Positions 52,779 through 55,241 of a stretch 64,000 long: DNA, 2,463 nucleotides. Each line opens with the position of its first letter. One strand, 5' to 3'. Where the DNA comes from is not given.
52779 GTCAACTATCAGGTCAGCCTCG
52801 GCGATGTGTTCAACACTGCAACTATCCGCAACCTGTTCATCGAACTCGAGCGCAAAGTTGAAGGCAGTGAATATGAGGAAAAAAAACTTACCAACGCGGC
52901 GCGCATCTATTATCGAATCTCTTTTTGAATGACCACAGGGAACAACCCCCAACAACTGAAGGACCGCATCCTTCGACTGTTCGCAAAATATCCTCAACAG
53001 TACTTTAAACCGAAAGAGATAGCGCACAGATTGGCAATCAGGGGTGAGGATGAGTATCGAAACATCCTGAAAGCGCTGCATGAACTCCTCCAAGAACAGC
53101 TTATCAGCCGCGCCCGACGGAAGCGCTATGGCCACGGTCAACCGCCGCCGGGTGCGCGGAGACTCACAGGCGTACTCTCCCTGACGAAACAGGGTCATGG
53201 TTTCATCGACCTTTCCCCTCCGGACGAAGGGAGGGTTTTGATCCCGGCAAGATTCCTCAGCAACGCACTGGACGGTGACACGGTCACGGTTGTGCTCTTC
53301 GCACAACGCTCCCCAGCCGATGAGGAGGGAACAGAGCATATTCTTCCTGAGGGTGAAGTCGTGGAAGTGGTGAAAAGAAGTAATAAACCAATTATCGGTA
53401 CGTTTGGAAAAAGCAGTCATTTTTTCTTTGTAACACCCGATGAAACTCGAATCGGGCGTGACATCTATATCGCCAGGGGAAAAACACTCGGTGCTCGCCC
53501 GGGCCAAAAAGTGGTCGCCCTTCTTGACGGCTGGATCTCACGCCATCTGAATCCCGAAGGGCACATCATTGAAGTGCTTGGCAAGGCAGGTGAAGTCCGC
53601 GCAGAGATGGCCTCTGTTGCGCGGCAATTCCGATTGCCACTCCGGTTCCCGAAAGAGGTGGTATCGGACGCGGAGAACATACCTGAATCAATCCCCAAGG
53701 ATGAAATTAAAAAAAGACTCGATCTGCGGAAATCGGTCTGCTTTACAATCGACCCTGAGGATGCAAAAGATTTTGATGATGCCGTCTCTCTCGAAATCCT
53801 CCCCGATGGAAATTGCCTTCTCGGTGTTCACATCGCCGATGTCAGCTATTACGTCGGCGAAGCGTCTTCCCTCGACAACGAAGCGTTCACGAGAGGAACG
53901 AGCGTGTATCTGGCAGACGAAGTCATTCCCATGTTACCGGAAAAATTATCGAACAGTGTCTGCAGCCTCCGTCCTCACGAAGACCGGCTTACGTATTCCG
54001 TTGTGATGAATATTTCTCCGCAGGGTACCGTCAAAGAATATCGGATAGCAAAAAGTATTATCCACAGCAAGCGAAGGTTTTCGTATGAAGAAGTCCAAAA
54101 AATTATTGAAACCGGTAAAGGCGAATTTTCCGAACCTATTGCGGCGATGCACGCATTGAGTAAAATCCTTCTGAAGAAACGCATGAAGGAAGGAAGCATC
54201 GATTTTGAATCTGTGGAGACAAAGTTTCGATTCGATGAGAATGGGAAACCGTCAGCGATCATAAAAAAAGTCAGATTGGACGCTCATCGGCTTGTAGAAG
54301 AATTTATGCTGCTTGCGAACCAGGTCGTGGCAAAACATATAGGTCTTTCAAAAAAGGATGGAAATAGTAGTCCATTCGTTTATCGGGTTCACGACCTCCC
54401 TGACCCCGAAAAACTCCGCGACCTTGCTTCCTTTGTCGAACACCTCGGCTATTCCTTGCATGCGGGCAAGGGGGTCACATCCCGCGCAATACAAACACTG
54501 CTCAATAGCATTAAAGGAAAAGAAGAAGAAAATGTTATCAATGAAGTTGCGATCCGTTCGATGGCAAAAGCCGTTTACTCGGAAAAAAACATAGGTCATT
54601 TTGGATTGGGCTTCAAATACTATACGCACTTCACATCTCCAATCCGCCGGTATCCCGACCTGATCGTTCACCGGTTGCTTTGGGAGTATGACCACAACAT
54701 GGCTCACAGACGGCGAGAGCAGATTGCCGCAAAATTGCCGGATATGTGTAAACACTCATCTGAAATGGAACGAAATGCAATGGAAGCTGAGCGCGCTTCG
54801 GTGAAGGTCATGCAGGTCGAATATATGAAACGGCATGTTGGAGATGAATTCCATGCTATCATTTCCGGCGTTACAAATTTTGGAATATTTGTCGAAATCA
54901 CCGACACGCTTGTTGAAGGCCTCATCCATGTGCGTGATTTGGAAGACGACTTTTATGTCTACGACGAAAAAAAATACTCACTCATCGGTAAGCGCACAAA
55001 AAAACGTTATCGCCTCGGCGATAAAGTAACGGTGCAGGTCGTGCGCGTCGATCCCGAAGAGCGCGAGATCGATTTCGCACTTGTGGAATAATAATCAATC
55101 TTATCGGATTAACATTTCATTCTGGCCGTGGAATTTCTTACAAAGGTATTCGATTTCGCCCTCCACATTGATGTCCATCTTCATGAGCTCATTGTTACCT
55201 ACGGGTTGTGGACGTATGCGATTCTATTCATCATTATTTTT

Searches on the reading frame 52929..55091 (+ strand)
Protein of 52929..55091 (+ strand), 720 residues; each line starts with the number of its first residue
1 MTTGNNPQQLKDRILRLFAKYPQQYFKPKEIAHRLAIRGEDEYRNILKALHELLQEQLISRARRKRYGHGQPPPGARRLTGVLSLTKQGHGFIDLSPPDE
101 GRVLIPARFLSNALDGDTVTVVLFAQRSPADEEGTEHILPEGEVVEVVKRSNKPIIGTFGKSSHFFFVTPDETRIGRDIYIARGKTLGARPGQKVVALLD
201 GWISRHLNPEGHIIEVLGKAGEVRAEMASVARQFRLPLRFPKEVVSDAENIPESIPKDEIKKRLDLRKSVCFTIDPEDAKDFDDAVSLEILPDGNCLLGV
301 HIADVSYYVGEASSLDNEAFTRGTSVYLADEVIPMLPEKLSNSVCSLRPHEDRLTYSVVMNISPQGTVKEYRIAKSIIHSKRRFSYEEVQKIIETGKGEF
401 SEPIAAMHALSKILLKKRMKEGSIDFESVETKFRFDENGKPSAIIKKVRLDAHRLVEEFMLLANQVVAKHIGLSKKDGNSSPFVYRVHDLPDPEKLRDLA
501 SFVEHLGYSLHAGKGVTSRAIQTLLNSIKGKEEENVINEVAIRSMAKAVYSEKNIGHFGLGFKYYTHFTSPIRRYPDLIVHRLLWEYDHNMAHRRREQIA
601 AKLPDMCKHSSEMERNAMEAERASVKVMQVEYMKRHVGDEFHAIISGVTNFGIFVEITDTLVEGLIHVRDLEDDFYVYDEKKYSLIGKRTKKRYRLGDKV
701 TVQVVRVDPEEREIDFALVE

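Call 15: search_protein_families(library=ncbifam, proteins=[window:52929-55091:+], max_evalue=0.00001)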
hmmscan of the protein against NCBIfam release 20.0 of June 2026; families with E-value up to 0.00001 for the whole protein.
window:52929-55091:+ (720 aa): 12 families
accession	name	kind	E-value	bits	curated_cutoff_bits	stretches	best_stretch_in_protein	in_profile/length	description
TIGR02063.1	RNase_R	equivalog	9.3e-239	794.4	597.85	1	9-720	2-711/711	ribonuclease R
TIGR00358.1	3_prime_RNase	superfamily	1.6e-170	568.6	368.6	1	76-719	14-657/657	VacB/RNase II family 3'-5' exoribonuclease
NF008648.0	PRK11642.1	equivalog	4.3e-136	455.3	982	1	7-719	17-725/813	ribonuclease R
NF003455.0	PRK05054.1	equivalog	1.3e-62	212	542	1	78-714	21-639/645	exoribonuclease II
TIGR02062.1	RNase_B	equivalog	3e-54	184.1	641.9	1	80-714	23-642/646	exoribonuclease II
NF006333.0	PRK08563.1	equivalog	2.7e-11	43.4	143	1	645-713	89-155/188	DNA-directed RNA polymerase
TIGR00448.1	rpoE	equivalog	5.7e-10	39.1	124.2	1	644-708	88-150/179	DNA-directed RNA polymerase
NF004952.0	PRK06299.1-2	equivalog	1.9e-08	33.1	524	1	634-716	387-458/580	30S ribosomal protein S1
NF000907.0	PRK00087.1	equivalog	1.7e-07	29.8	624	1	634-717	560-631/671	bifunctional 4-hydroxy-3-methylbut-2-enyl diphosphate reductase/30S ribosomal protein S1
TIGR00717.1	rpsA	equivalog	2e-07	29.9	577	1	634-716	356-427/516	30S ribosomal protein S1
NF040579.1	S1_dom_CvfD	subfamily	5.9e-07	29.7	117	1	636-716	2-70/113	CvfD/Ygs/GSP13 family RNA-binding post-transcriptional regulator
NF004956.0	PRK06299.1-6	equivalog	1.8e-06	26.9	711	1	632-715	366-437/554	30S ribosomal protein S1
